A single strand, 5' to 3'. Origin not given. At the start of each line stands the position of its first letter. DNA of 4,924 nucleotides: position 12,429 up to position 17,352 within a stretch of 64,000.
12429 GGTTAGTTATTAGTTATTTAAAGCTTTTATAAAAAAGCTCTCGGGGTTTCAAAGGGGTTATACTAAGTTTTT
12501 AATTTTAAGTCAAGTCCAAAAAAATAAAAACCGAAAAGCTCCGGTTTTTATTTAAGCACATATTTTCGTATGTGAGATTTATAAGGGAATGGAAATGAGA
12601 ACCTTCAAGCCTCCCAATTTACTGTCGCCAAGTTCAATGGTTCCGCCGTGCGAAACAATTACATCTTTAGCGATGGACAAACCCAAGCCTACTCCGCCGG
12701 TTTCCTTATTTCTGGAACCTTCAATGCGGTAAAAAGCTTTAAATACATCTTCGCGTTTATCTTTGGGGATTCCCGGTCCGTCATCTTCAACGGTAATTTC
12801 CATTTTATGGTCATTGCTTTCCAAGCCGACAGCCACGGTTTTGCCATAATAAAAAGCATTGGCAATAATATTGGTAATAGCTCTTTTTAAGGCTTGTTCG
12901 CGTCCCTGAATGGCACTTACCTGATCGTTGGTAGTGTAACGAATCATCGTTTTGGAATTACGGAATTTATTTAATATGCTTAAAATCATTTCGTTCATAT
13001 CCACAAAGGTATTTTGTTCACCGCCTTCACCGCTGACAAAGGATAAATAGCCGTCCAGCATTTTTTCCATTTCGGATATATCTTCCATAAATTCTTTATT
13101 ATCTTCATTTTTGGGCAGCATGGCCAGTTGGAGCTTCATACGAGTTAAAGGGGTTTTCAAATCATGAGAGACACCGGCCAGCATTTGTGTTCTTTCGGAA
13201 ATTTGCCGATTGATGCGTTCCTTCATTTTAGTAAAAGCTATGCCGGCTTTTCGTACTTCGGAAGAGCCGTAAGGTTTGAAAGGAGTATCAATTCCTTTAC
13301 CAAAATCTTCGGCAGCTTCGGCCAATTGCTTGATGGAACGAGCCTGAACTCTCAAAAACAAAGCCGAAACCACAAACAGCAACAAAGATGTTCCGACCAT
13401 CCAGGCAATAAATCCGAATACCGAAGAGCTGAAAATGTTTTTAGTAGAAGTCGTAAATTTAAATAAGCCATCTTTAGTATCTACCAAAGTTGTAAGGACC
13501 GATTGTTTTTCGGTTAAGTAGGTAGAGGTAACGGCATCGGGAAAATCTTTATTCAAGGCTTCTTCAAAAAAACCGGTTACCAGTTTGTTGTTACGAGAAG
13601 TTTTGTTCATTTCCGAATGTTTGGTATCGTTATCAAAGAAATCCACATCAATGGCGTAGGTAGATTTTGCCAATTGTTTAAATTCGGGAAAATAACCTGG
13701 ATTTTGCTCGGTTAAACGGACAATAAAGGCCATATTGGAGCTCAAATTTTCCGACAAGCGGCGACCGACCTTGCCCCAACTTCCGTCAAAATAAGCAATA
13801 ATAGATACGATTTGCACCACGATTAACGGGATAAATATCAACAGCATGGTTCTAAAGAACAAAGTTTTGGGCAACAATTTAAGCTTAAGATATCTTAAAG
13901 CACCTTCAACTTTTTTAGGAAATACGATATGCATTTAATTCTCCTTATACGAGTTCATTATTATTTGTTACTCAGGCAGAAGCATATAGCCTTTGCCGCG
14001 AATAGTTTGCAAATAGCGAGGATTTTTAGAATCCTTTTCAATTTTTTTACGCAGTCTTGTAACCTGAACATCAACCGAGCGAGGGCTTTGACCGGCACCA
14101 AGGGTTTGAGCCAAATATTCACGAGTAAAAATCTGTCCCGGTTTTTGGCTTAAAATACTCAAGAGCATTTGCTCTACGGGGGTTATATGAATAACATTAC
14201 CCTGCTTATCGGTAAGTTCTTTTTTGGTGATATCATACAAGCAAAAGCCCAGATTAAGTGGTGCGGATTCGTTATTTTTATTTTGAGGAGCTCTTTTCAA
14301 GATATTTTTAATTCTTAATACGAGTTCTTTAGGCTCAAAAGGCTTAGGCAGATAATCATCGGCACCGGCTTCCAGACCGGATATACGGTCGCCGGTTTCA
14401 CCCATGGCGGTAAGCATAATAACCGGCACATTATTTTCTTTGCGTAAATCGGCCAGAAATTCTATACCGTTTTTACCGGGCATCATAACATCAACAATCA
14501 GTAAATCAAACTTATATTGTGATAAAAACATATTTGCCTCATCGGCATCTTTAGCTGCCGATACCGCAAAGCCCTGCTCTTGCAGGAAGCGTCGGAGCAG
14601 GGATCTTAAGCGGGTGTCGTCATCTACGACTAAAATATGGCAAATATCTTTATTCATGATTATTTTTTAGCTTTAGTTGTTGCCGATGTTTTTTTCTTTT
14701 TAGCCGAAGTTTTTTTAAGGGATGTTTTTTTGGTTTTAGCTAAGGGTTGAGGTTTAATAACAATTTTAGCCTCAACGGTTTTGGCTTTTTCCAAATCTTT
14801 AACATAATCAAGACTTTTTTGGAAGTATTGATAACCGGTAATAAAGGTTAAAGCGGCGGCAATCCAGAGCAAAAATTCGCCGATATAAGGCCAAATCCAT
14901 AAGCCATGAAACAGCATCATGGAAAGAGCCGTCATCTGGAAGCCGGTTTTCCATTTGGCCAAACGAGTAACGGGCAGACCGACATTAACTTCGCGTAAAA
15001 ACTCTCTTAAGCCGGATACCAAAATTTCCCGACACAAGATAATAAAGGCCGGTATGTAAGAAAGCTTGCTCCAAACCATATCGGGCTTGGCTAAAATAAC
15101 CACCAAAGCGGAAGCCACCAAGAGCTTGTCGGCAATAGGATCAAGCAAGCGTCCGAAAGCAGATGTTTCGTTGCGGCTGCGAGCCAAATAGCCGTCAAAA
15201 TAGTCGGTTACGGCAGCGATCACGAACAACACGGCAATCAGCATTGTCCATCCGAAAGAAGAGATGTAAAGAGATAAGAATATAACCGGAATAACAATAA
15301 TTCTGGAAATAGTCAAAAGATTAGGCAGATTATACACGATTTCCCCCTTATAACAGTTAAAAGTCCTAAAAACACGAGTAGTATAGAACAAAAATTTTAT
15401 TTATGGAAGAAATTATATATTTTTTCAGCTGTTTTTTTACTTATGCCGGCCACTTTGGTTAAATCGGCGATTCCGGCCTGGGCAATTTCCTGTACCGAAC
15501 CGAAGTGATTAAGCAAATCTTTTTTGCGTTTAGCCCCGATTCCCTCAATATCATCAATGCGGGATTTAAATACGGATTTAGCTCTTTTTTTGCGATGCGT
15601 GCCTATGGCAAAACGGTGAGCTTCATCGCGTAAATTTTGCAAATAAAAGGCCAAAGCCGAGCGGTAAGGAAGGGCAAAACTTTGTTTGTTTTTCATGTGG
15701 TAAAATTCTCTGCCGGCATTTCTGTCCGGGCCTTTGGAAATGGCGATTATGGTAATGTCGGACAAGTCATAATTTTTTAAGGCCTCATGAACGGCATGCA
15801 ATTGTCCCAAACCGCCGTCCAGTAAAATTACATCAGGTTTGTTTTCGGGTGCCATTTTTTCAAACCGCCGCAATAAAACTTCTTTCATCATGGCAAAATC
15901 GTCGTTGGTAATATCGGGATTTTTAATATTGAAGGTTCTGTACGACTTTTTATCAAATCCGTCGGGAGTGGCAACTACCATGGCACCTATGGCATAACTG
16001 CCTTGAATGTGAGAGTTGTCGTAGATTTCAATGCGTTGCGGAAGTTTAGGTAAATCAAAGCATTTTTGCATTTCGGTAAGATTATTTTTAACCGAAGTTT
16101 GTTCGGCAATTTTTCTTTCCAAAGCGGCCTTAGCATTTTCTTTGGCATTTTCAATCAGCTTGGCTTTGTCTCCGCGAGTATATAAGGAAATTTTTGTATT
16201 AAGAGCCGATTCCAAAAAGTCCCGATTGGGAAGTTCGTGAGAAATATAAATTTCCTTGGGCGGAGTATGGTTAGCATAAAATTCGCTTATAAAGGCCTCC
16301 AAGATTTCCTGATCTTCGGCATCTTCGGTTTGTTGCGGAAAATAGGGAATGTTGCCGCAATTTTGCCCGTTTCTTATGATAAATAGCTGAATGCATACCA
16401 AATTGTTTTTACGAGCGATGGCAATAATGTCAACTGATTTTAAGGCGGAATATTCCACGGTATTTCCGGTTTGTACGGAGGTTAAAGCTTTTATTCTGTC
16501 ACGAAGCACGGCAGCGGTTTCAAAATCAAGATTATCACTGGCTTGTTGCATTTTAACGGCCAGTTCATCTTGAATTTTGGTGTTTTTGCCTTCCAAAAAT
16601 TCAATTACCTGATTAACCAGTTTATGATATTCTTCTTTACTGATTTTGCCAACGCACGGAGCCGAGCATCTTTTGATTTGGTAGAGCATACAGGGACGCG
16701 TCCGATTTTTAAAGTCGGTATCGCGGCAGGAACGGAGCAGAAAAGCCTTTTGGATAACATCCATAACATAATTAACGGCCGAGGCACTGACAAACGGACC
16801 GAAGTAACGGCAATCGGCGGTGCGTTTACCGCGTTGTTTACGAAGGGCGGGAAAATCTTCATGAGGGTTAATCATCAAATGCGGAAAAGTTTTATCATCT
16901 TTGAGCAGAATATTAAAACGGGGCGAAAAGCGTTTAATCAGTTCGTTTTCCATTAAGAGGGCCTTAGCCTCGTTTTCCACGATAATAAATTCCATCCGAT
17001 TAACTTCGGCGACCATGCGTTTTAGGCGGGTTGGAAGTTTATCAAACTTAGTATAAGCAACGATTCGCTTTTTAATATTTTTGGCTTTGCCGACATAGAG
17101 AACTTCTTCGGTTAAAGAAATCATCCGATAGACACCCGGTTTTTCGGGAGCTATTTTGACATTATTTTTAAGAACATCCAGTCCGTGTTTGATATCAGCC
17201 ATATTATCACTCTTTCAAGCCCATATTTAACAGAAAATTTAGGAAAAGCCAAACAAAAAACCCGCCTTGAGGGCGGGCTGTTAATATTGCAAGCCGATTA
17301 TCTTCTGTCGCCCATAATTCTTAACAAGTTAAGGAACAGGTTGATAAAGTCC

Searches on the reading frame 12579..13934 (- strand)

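Call 8: search_protein_families(library=ncbifam, proteins=[window:12579-13934:-], max_evalue=0.00001)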
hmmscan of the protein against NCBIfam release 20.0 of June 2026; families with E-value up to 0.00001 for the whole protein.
window:12579-13934:- (451 aa): 73 families (the best 25 are shown)
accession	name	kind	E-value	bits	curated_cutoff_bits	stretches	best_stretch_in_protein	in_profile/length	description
NF007004.0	PRK09467.1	equivalog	5.7e-62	210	415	1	17-451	3-436/440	two-component system sensor histidine kinase EnvZ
NF007007.0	PRK09470.1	equivalog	4.1e-52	177.6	486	1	178-451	178-459/463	envelope stress sensor histidine kinase CpxA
NF007898.0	PRK10604.1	equivalog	1.1e-47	163.1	478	1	180-450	145-422/433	two-component system sensor histidine kinase RstB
NF045900.1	HisKinCpxALeg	equivalog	3.5e-35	121.6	800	1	217-450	200-450/451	two-component system sensor histidine kinase CpxA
NF012163.2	BaeS_SmeS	equivalog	3.8e-34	118.4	500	1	177-450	166-457/457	sensor histidine kinase efflux regulator BaeS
TIGR02966.1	phoR_proteo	equivalog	1.2e-32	113.3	334.2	1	242-435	108-319/333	phosphate regulon sensor histidine kinase PhoR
NF033092.0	HK_WalK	equivalog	2e-31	109.3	725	1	246-450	370-593/594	cell wall metabolism sensor histidine kinase WalK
NF007837.0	PRK10549.1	equivalog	3.5e-29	101.8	603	1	177-451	166-458/466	envelope stress sensor histidine kinase BaeS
NF046044.1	PnpS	equivalog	7.7e-29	100.9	400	1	247-442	169-382/390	two-component system histidine kinase PnpS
NF008312.0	PRK11100.1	equivalog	3.4e-27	95.4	356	1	176-450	188-473/477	two-component system sensor histidine kinase CreC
TIGR01386.1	cztS_silS_copS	subfamily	9.2e-27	94.1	292.55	1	175-435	162-443/457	heavy metal sensor histidine kinase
NF040691.1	MtrAB_MtrB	equivalog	1.1e-26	94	450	1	184-449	199-490/507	MtrAB system histidine kinase MtrB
NF041735.1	hist_kin_RppB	equivalog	2.9e-25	89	400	1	248-436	216-424/438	two-component system sensor histidine kinase RppB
NF012226.0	AdeS_HK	equivalog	8.3e-25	87.7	500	1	176-439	64-342/353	two-component sensor histidine kinase AdeS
NF033091.0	HK_VanS_ACDEFG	equivalog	9.3e-25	87.3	400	1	235-440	61-283/293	vancomycin resistance histidine kinase VanS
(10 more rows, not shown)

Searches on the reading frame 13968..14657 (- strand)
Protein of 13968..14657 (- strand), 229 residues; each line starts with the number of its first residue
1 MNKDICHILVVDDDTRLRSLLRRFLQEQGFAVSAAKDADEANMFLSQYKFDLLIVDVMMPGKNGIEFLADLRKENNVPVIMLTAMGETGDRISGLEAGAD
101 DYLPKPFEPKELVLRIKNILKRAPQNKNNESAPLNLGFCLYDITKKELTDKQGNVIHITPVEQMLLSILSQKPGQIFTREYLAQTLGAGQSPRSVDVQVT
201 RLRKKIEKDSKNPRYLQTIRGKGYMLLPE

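Call 8: search_protein_families(library=ncbifam, proteins=[window:13968-14657:-], max_evalue=0.00001)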
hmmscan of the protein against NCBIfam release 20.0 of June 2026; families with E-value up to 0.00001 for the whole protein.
window:13968-14657:- (229 aa): 97 families (the best 25 are shown)
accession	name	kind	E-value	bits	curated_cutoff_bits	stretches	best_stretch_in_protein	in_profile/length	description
NF007005.1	PRK09468.1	equivalog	7.3e-63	212.1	331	1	6-229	4-234/237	osmolarity response regulator transcription factor OmpR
NF040689.1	MtrAB_MtrA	equivalog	5.1e-57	192.7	300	1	8-224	1-216/219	MtrAB system response regulator MtrA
NF045944.1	ResRegRpaBCyano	equivalog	9.6e-57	192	330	1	9-225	1-226/229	response regulator transcription factor RpaB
TIGR02154.1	PhoB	equivalog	1.1e-51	175.4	296.2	1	7-226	4-225/226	phosphate regulon transcriptional regulator PhoB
NF008199.0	PRK10955.1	equivalog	1.9e-51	175.2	341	1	7-227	3-229/232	envelope stress response regulator transcription factor CpxR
NF040534.1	resp_reg_YycF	equivalog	6.8e-48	162.9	340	1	7-226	2-227/231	response regulator YycF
NF053854.1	RespRegPhoBBctds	equivalog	8.8e-46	156.1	270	1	8-225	1-223/225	two-component system response regulator PhoB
NF041733.1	resp_reg_CseB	equivalog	3.3e-44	150.9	350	1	7-226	2-226/228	two-component system response regulator CseB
NF051850.1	RespRegRprY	equivalog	4.6e-44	150.5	370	1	6-227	5-227/234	response regulator transcription factor RprY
NF007982.1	PRK10710.1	equivalog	7e-44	150.1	380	1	5-224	7-225/235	envelope stress response regulator BaeR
NF008034.0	PRK10766.1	equivalog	4.2e-43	147.5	275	1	7-226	4-226/231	two-component system response regulator TorR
NF008378.0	PRK11173.1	equivalog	4.9e-43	147.2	334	1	6-226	4-232/238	two-component system response regulator ArcA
NF033117.2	vanR_ACDEGLN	exception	6.8e-42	143.6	350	1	8-225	1-224/226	VanR-ABDEGLN family response regulator transcription factor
TIGR01387.1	cztR_silR_copR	subfamily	3.1e-41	141.4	279.2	1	8-226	1-218/218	heavy metal response regulator transcription factor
NF008296.0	PRK11083.1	equivalog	5.1e-40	137.3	273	1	6-226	4-225/228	two-component system response regulator CreB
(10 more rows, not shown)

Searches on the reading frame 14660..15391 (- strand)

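Call 8: search_protein_families(library=ncbifam, proteins=[window:14660-15391:-], max_evalue=0.00001)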
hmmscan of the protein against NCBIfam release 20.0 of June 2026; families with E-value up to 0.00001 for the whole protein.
window:14660-15391:- (243 aa): 7 families
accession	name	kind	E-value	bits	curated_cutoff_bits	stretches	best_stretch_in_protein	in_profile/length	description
TIGR00560.1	pgsA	equivalog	4.8e-44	151.1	109.1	1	21-198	2-181/183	CDP-diacylglycerol--glycerol-3-phosphate 3-phosphatidyltransferase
NF008090.0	PRK10832.1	equivalog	6.4e-36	124.1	304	1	20-193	3-175/182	CDP-diacylglycerol--glycerol-3-phosphate 3-phosphatidyltransferase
NF053678.1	ClpnSynClsA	equivalog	6.6e-19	68.8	240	1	19-162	2-139/180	cardiolipin synthase ClsA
NF040950.1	archin_ph_syn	equivalog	3.2e-08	33.6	180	1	23-126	26-124/191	archaetidylinositol phosphate synthase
TIGR00473.1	pssA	equivalog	3e-07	30.7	107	1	49-100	19-73/153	CDP-diacylglycerol--serine O-phosphatidyltransferase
NF045883.1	PIPSynth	equivalog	4e-07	29.9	170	1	23-188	25-187/197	phosphatidylinositol phosphate synthase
TIGR04217.1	archae_ser_T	exception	2.1e-06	27.7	200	1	21-100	8-83/221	archaetidylserine synthase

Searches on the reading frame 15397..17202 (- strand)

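Call 8: search_protein_families(library=ncbifam, proteins=[window:15397-17202:-], max_evalue=0.00001)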
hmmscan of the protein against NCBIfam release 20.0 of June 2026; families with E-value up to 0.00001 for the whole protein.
window:15397-17202:- (601 aa): 16 families
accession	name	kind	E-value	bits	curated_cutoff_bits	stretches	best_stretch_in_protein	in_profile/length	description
TIGR00194.1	uvrC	equivalog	5e-162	540.6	285.45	1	12-578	2-572/574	excinuclease ABC subunit UvrC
NF001824.0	PRK00558.1-5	equivalog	1e-137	460.3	451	1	18-600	14-645/652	excinuclease ABC subunit UvrC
NF011263.0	PRK14669.1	equivalog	2e-116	390.1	1108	1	11-599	3-602/624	excinuclease ABC subunit C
NF011261.0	PRK14667.1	equivalog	7.4e-108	361.5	818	1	11-599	6-565/567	excinuclease ABC subunit C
NF011260.0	PRK14666.1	equivalog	3.8e-104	349.8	649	2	14-326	5-319/698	excinuclease ABC subunit C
NF011262.0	PRK14668.1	equivalog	1.4e-103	347.3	544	1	11-596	6-574/577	excinuclease ABC subunit C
NF011266.0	PRK14672.1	equivalog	3.6e-81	273.5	1504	2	11-320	11-314/691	excinuclease ABC subunit C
NF011264.0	PRK14670.1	equivalog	1.7e-79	267.7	1021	1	5-599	2-589/602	excinuclease ABC subunit C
NF005906.0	PRK07883.1-4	equivalog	4.6e-61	206.8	495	1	16-323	210-515/563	DEDD exonuclease domain-containing protein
NF005907.0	PRK07883.1-5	equivalog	6.9e-42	143.6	454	1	19-283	228-493/584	DEDD exonuclease domain-containing protein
NF005905.0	PRK07883.1-3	equivalog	3.7e-36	124.9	508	1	18-280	223-482/581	DEDD exonuclease domain-containing protein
NF005904.0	PRK07883.1-2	equivalog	4.2e-29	101.3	969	1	18-283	229-494/584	DEDD exonuclease domain-containing protein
NF005903.0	PRK07883.1-1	equivalog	8e-18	64.2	1038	1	18-281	245-504/642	DEDD exonuclease domain-containing protein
NF007833.0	PRK10545.1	equivalog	1.3e-17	63.9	367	1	9-221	22-231/289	excinuclease Cho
NF010337.0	PRK13766.1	equivalog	7.9e-09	34.2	610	1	532-599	705-775/781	Hef nuclease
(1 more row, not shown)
